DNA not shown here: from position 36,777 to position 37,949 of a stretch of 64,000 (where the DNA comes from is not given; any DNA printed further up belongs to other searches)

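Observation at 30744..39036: RiPP-like peptide-modification cassette (PqqD-like RRE, nucleotidyltransferase, HprK-related kinase, rSAM/SPASM, two peptidases) embedded in the exopolysaccharide locus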

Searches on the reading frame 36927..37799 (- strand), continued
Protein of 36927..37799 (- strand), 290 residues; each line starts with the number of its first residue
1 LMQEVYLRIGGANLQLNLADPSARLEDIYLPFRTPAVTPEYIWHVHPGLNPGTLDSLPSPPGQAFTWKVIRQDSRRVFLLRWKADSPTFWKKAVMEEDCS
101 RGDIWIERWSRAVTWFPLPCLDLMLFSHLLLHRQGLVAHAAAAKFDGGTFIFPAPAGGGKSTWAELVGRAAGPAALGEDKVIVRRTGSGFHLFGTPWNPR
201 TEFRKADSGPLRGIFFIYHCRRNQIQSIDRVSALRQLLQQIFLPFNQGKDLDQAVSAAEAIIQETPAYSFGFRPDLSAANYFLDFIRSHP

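Call 33: search_protein_families(library=ncbifam, proteins=[L013:15-1271:+, L013:1268-2116:+, L013:2118-3929:+, L013:3948-4988:+, L013:4936-5424:+, L013:5426-6520:+, L015:9473-10468:+, L015:10465-11310:+, L015:11324-13135:+, L015:14170-15069:+], max_evalue=0.001)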
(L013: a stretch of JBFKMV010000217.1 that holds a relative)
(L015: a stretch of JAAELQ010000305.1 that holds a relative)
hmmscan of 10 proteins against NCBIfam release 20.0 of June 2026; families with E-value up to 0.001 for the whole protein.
L013:15-1271:+ (418 aa): 0 families

L013:1268-2116:+ (282 aa): 3 families
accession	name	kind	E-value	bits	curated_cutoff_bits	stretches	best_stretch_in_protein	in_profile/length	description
TIGR04355.1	HprK_rel_B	hypoth_equivalog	3.6e-08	32.9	200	1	124-183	141-200/351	HprK-related kinase B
TIGR04352.1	HprK_rel_A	equivalog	8.5e-08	31.6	200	1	125-176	94-145/280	HprK-related kinase A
NF000361.1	self_FomB_kinase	exception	0.00058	19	400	1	125-176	123-175/325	FomB family phosphonate monophosphate kinase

L013:2118-3929:+ (603 aa): 15 families
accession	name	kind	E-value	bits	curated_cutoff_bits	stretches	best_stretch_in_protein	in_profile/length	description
NF011263.0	PRK14669.1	equivalog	6.9e-202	672.3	1108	1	7-595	3-602/624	excinuclease ABC subunit C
TIGR00194.1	uvrC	equivalog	3.1e-169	564.4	285.45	1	8-574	2-570/574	excinuclease ABC subunit UvrC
NF001824.0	PRK00558.1-5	equivalog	2.7e-154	515.1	451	1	5-588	5-637/652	excinuclease ABC subunit UvrC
NF011262.0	PRK14668.1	equivalog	2.3e-121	406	544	1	5-584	4-564/577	excinuclease ABC subunit C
NF011260.0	PRK14666.1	equivalog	2.8e-121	406.4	649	2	10-322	5-320/698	excinuclease ABC subunit C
NF011261.0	PRK14667.1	equivalog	6.1e-109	365.1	818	1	7-583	6-552/567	excinuclease ABC subunit C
NF011266.0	PRK14672.1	equivalog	9e-105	351.5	1504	2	13-338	17-334/691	excinuclease ABC subunit C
NF011264.0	PRK14670.1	equivalog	2.2e-93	313.5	1021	1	6-571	7-563/602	excinuclease ABC subunit C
NF005906.0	PRK07883.1-4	equivalog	1.1e-73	248.5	495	1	8-344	205-541/563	DEDD exonuclease domain-containing protein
NF005907.0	PRK07883.1-5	equivalog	6.6e-55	186.6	454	1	9-337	221-546/584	DEDD exonuclease domain-containing protein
NF005905.0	PRK07883.1-3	equivalog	1.6e-42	145.9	508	1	6-246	215-453/581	DEDD exonuclease domain-containing protein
NF005904.0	PRK07883.1-2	equivalog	4.2e-36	124.4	969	1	6-244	221-460/584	DEDD exonuclease domain-containing protein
NF005903.0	PRK07883.1-1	equivalog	1.2e-28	100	1038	1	8-276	239-503/642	DEDD exonuclease domain-containing protein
NF007833.0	PRK10545.1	equivalog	1.6e-19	70.2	367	1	5-192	22-206/289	excinuclease Cho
NF010337.0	PRK13766.1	equivalog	9.1e-06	24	610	1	535-591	711-771/781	Hef nuclease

L013:3948-4988:+ (346 aa): 0 families

L013:4936-5424:+ (162 aa): 5 families
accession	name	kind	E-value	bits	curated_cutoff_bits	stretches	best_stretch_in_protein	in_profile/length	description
TIGR04248.1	SCM_PqqD_rel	equivalog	1.1e-10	41.5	100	1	85-152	13-80/84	SynChlorMet cassette protein ScmD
TIGR03859.1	PQQ_PqqD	equivalog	3e-07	30.2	46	1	98-153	26-80/81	pyrroloquinoline quinone biosynthesis peptide chaperone PqqD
TIGR04302.1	geo_PqqD_fam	equivalog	3.1e-07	30.8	100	1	88-153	36-100/102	GeoRSP system PqqD family peptide chaperone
NF033530.1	lasso_PqqD_Strm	exception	6.2e-07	29.5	70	1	100-152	25-77/78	lasso peptide biosynthesis PqqD family chaperone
NF033536.1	lasso_PqqD_Bac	exception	1e-05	25.6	80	1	102-153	35-86/88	lasso peptide biosynthesis PqqD family chaperone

L013:5426-6520:+ (364 aa): 46 families (the best 25 are shown)
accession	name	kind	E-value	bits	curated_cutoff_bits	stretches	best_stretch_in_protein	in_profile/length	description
TIGR04303.1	GeoRSP_rSAM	equivalog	2e-30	106.5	400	1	25-189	4-167/325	GeoRSP system radical SAM/SPASM protein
NF045574.1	sacti_mat_StsB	exception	2.5e-30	105.8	625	1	28-307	98-377/466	StsB family radical SAM/SPASM domain sactipeptide maturase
TIGR03962.1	mycofact_rSAM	equivalog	6.6e-28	97.8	265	1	24-303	10-296/339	mycofactocin radical SAM maturase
TIGR04051.1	rSAM_NirJ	equivalog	2.3e-26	92.6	515.45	1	31-189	7-166/354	heme d1 biosynthesis radical SAM protein NirJ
TIGR04545.1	rSAM_ahbD_hemeb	equivalog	3.1e-26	92.6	500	1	30-192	4-168/339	heme b synthase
TIGR04251.1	SCM_rSAM_ScmF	equivalog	3.8e-25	89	400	1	30-196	8-180/353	SynChlorMet cassette radical SAM/SPASM protein ScmF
TIGR04250.1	SCM_rSAM_ScmE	equivalog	4e-25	88.5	400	2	25-189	2-169/358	SynChlorMet cassette radical SAM/SPASM protein ScmE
TIGR04055.1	rSAM_NirJ2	equivalog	4.7e-25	88.8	500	1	31-192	5-167/326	putative heme d1 biosynthesis radical SAM protein NirJ2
TIGR02109.1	PQQ_syn_pqqE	equivalog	2.5e-22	79.3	381.35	1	24-188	5-171/358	pyrroloquinoline quinone biosynthesis protein PqqE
TIGR04403.1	rSAM_skfB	equivalog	6.9e-22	77.8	300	1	22-185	100-263/402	sporulation killing factor system radical SAM maturase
TIGR04340.1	rSAM_ACGX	hypoth_equivalog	9.5e-22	77.7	400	1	27-186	4-169/341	radical SAM/SPASM domain protein, ACGX system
TIGR04053.2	TIGR04053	equivalog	1e-21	77.6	395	1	24-191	6-178/366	TIGR04053 family radical SAM/SPASM domain-containing protein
TIGR03977.1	rSAM_pair_HxsC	equivalog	1.3e-21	76.8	267.9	1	29-199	28-203/292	His-Xaa-Ser system radical SAM maturase HxsC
NF012164.0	AlbA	equivalog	1.5e-21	76.4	850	1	23-188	110-274/442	subtilosin maturase AlbA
TIGR04546.1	rSAM_ahbC_deAc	equivalog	2.2e-20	72.9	650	1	29-188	42-202/390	12,18-didecarboxysiroheme deacetylase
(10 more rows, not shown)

L015:9473-10468:+ (331 aa): 3 families
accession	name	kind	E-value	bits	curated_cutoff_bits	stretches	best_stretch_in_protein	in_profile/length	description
TIGR04355.1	HprK_rel_B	hypoth_equivalog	3.3e-05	23.2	200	1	151-234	116-200/351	HprK-related kinase B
TIGR04249.1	SCM_chp_ScmC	equivalog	4.1e-05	23.1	125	1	173-227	119-174/292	SynChlorMet cassette protein ScmC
TIGR04352.1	HprK_rel_A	equivalog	0.00044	19.5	200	1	180-224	97-143/280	HprK-related kinase A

L015:10465-11310:+ (281 aa): 3 families
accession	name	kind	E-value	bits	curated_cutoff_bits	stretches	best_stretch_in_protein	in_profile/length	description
TIGR04355.1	HprK_rel_B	hypoth_equivalog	3.3e-06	26.5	200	1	126-187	141-202/351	HprK-related kinase B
TIGR04352.1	HprK_rel_A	equivalog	8.8e-05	21.7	200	1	129-178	96-145/280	HprK-related kinase A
TIGR04249.1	SCM_chp_ScmC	equivalog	0.00085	18.7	125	0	127-195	123-191/292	SynChlorMet cassette protein ScmC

L015:11324-13135:+ (603 aa): 15 families
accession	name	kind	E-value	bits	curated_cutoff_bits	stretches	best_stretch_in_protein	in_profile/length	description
NF011263.0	PRK14669.1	equivalog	1.5e-193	644.8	1108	1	8-601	3-607/624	excinuclease ABC subunit C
TIGR00194.1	uvrC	equivalog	5.8e-164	546.9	285.45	1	8-578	1-573/574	excinuclease ABC subunit UvrC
NF001824.0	PRK00558.1-5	equivalog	2e-151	505.6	451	1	14-596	13-644/652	excinuclease ABC subunit UvrC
NF011260.0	PRK14666.1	equivalog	1.4e-119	400.9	649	2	12-321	6-318/698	excinuclease ABC subunit C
NF011262.0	PRK14668.1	equivalog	1e-113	380.7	544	1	8-584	6-565/577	excinuclease ABC subunit C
NF011261.0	PRK14667.1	equivalog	3.1e-110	369.3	818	1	10-584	8-553/567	excinuclease ABC subunit C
NF011266.0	PRK14672.1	equivalog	7e-105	351.8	1504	2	8-337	11-332/691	excinuclease ABC subunit C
NF011264.0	PRK14670.1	equivalog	3.8e-96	322.7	1021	1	7-570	7-561/602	excinuclease ABC subunit C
NF005906.0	PRK07883.1-4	equivalog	1.8e-68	231.3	495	1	9-341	206-537/563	DEDD exonuclease domain-containing protein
NF005907.0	PRK07883.1-5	equivalog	5.6e-53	180.2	454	1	14-333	226-542/584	DEDD exonuclease domain-containing protein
NF005905.0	PRK07883.1-3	equivalog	1.9e-39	135.7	508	1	14-279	222-484/581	DEDD exonuclease domain-containing protein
NF005904.0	PRK07883.1-2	equivalog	1.9e-31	109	969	1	14-251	228-467/584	DEDD exonuclease domain-containing protein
NF005903.0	PRK07883.1-1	equivalog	3e-29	102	1038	1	14-281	244-507/642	DEDD exonuclease domain-containing protein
NF007833.0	PRK10545.1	equivalog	2.1e-16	60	367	1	8-190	24-203/289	excinuclease Cho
NF010337.0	PRK13766.1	equivalog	0.00044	18.5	610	1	541-590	714-769/781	Hef nuclease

L015:14170-15069:+ (299 aa): 16 families
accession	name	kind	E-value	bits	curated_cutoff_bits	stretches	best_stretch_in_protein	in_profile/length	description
NF045485.1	FPPsyn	subfamily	1.4e-84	283.7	275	1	20-298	6-287/288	farnesyl diphosphate synthase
NF045685.1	GGPPSynCrtE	equivalog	1.3e-83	280.4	460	1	10-298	2-292/293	geranylgeranyl diphosphate synthase CrtE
NF007877.0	PRK10581.1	equivalog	4.7e-61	206.6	321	1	20-298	12-298/299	(2E,6E)-farnesyl diphosphate synthase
NF041169.1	f2_encap_cargo4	exception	3.2e-48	164.7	450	1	19-252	9-246/334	family 2 encapsulin nanocompartment cargo protein polyprenyl transferase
NF040698.1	IdsA_Meth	equivalog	1.5e-43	149.3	468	1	14-247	6-236/328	short chain isoprenyl diphosphate synthase IdsA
NF041003.1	GGPP_syn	equivalog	2.5e-36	125.4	500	1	33-242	21-228/326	geranylgeranyl diphosphate synthase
NF040789.2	gerfarn_diphsyn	equivalog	2.7e-28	99.1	560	2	76-272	86-279/345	geranylfarnesyl diphosphate synthase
NF045549.1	GGPPsyn_IdsB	equivalog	1.1e-27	97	475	1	50-251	63-261/346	geranylgeranyl diphosphate synthase IdsB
TIGR02748.1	GerC3_HepT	equivalog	6e-23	81.4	456.55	1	20-247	14-229/319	heptaprenyl diphosphate synthase component II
NF045628.1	HxpDPsynlarge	equivalog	1.1e-22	80.4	500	1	39-260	22-236/311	hexaprenyl-diphosphate synthase large subunit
NF042417.1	NPPPS_Mycobact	equivalog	8.7e-21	74.3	600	1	33-247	37-242/335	nonaprenyl/(2E,6E)-farnesyl/geranylgeranyl diphosphat synthase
NF008140.0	PRK10888.1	equivalog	1.6e-20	73.7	412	1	46-249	38-232/323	octaprenyl diphosphate synthase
TIGR02749.1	prenyl_cyano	equivalog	2.8e-19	69.3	383.2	1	33-249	25-235/322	solanesyl diphosphate synthase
NF040627.1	GFPS_Meth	equivalog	1.8e-18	67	600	1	44-234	32-211/285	geranylfarnesyl diphosphate synthase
NF042416.1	GFPPS_Mycobact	equivalog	4.4e-13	48.9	600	1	8-247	6-253/350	bifunctional (2E,6E)-farnesyl/geranyl diphosphate synthase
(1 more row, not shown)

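Call 42: predict_structure(alignment_id=A1)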
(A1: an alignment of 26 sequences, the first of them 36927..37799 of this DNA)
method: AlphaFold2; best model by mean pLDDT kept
length: 290 residues; sequences in the alignment: 26
mean_pLDDT: 91.1   pTM: 0.88
mean pLDDT of the five models: 91.1, 90.5, 90.3, 89.8, 89.5
residues with pLDDT >= 90: 218; 70-90: 51; 50-70: 20; < 50: 1
segments of 3 or more residues with pLDDT < 50: none
pLDDT, mean of each block of 10 residues (from residue 1): 92 94 91 95 88 55 70 89 77 93 85 80 93 95 97 96 97 96 95 97 97 98 98 98 90 97 98 97 93
secondary structure, 60 per line:
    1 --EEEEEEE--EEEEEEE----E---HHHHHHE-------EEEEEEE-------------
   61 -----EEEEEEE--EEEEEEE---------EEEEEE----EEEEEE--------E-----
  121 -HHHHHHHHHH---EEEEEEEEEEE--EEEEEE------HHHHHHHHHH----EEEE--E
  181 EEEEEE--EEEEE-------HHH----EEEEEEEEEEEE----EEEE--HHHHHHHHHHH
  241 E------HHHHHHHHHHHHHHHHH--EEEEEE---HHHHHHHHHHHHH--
elements in order: E3-9 E12-18 H27-32 E41-47 E66-72 E75-81 E91-96 E101-106 H122-131 E135-145 E148-153 H160-169 E174-177 E180-186 E189-193 E208-219 E224-227 H230-240 H248-264 E267-272 H276-288

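Call 44: fold_search(model_id=the predicted structure, library=pdb)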
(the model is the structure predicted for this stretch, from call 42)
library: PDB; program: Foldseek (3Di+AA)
matches with E <= 10: 437; with E <= 0.001: 52
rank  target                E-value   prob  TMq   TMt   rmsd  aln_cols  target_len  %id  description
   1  6asn                  1.5e-06  1.00  0.45  0.28   9.3       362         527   10  E. coli phosphoenolpyruvate carboxykinase K212I F216V mutant bound to methanesulfonate (released 2018-08-29)
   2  6v2n                  1.8e-06  1.00  0.43  0.27   9.5       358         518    9  Crystal structure of E. coli phosphoenolpyruvate carboxykinase mutant Lys254Ser (released 2019-12-25)
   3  1ayl                  2.1e-06  1.00  0.42  0.26   9.0       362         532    9  PHOSPHOENOLPYRUVATE CARBOXYKINASE (released 1997-01-11)
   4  2pc9_D                2.5e-06  1.00  0.44  0.28   9.2       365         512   12  Crystal Structure Of ATP-Dependent Phosphoenolpyruvate Carboxykinase From Thermus thermophilus HB8 (released 2007-10-02)
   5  1oen                  4.0e-06  1.00  0.43  0.26  12.2       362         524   10  PHOSPHOENOLPYRUVATE CARBOXYKINASE (released 1996-11-08)
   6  1ii2_B                5.1e-06  1.00  0.42  0.27   9.0       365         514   10  Crystal Structure of Phosphoenolpyruvate Carboxykinase (PEPCK) from Trypanosoma cruzi (released 2001-11-21)
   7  6at3_A                6.5e-06  1.00  0.40  0.25  10.1       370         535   11  E. coli phosphoenolpyruvate carboxykinase Y207F mutant bound to thiosulfate and oxaloacetate (released 2018-08-29)
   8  9a4u_A                7.4e-06  1.00  0.43  0.26   9.5       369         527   10  Integrative model of PCKA-QOX2 by crosslinking MS and deep learning (released 2024-09-18)
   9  6com                  7.4e-06  1.00  0.42  0.26   9.1       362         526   10  2.3A crystal structure of E. coli phosphoenolpyruvate carboxykinase mutant Asp269Asn (released 2018-04-04)
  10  6crt                  9.4e-06  1.00  0.42  0.26   9.3       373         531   10  Arg65Gln Mutagenic E.coli PCK (released 2018-04-04)
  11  1ylh                  1.2e-05  1.00  0.46  0.28   8.9       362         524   11  Crystal Structure of Phosphoenolpyruvate Carboxykinase from Actinobaccilus succinogenes in Complex with Manganese and Py (released 2005-06-28)
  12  5i67                  1.3e-05  1.00  0.46  0.26  10.6       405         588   12  Crystal Structure Analysis of MTB PEPCK mutant C273S (released 2016-04-06)
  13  1ytm_A                1.4e-05  1.00  0.44  0.28   7.9       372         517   10  Crystal structure of phosphoenolpyruvate carboxykinase of Anaerobiospirillum succiniciproducens complexed with ATP, ox (released 2006-01-24)
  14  4rcg                  1.5e-05  1.00  0.46  0.26   9.5       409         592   12  Crystal Structure Analysis of MTB PEPCK without Mn+2 (released 2015-04-08)
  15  2qzy_B                1.5e-05  1.00  0.46  0.26  12.5       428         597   10  The structure of chicken mitochondrial PEPCK in complex with PEP (released 2007-09-04)
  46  1knx_A                4.9e-04  0.97  0.25  0.24  16.6       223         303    8  HPr kinase/phosphatase from Mycoplasma pneumoniae (released 2002-12-31)
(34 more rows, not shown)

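Call 46: find_related_loci(query=A1, collection=metagenome_contigs, flank=10000)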
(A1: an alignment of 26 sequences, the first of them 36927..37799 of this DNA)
Query A1 (290 aa) in metagenome_contigs; peptide patterns used: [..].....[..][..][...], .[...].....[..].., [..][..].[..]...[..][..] (x = any residue, [..] = any of these).
238 stretches matched a pattern; 24 encode a relative of the query (tblastn E <= 1e-3); 24 distinct loci.
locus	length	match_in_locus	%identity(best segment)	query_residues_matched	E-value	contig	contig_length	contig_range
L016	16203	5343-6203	46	1-287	2e-81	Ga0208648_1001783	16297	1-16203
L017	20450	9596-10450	44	1-285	4e-81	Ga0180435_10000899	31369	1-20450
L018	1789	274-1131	47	1-286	4e-82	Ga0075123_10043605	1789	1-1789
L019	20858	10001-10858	39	1-286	6e-70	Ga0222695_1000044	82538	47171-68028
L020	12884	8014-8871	39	1-286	5e-70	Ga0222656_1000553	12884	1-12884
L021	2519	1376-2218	44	2-282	3e-69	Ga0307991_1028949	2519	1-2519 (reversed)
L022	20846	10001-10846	44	1-282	2e-66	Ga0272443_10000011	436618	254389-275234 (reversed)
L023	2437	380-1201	39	2-278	2e-60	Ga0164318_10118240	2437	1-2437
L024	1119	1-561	44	100-286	2e-57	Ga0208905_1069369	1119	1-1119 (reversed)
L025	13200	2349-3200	38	1-285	6e-52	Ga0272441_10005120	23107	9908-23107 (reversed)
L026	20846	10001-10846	39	2-287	3e-51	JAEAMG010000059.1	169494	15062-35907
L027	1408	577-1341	36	32-284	1e-41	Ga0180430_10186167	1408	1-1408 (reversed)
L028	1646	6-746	37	32-283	4e-34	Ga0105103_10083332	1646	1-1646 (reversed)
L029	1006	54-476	28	135-275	3e-11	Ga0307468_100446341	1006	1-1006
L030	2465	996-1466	32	130-290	2e-9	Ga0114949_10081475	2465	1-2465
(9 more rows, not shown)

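Call 66: search_protein_families(library=pfam, proteins=[L002:16598-18373:+, L002:18920-20437:+], max_evalue=1)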
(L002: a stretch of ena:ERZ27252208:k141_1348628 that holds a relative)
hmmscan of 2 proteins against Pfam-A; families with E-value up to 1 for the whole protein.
L002:16598-18373:+ (591 aa): 0 families

L002:18920-20437:+ (505 aa): 0 families

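Call 76: search_protein_representatives(alignment_id=A1)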
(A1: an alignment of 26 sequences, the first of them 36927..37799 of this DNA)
Query: 26 sequences, 287 profile positions. Proteins with E-value up to 0.001 (for the whole library): 19524; up to 1e-10: 10473; up to 1e-30: 1432. The best 150 are listed.
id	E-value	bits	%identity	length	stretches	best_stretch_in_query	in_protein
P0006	7.9e-135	465.0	-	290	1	1-285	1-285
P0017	1.7e-113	395.0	-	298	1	1-285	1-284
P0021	3.3e-110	384.2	-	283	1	1-284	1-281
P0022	3.4e-107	374.3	-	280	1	4-283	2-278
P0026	1.2e-104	366.0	-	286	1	1-284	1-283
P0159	5.2e-97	340.9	-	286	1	1-285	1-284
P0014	1.5e-89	316.4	-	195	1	94-285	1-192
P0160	1.5e-67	244.2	-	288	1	1-283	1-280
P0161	1.2e-64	234.7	-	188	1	94-284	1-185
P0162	4.6e-62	226.2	-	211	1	1-206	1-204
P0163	2.5e-61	223.8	-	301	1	4-281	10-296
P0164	2.0e-60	220.8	-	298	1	5-283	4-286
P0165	8.6e-59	215.5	-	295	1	4-282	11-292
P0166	6.3e-58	212.6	-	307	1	4-285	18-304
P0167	7.8e-57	209.0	-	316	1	4-284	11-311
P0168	1.0e-56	208.7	-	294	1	1-284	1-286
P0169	4.4e-56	206.6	-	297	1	6-281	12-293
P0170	1.2e-55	205.1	-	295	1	6-283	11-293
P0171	1.5e-55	204.8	-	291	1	2-282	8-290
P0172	2.1e-55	204.4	-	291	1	5-283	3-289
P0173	3.6e-55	203.6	-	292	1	4-283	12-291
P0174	9.9e-55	202.1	-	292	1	5-285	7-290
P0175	1.2e-54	201.9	-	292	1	6-283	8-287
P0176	1.2e-54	201.8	-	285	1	7-284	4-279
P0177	1.4e-54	201.6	-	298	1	3-282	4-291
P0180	1.9e-54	201.2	-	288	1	1-279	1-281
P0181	2.4e-54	200.9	-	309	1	3-284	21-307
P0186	1.0e-53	198.8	-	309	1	4-283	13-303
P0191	2.0e-53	197.9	-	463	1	4-284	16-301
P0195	4.1e-53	196.8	-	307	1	3-284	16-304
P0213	8.7e-52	192.5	-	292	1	1-283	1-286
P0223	8.1e-51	189.3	-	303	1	1-285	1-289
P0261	1.9e-49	184.8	-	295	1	1-283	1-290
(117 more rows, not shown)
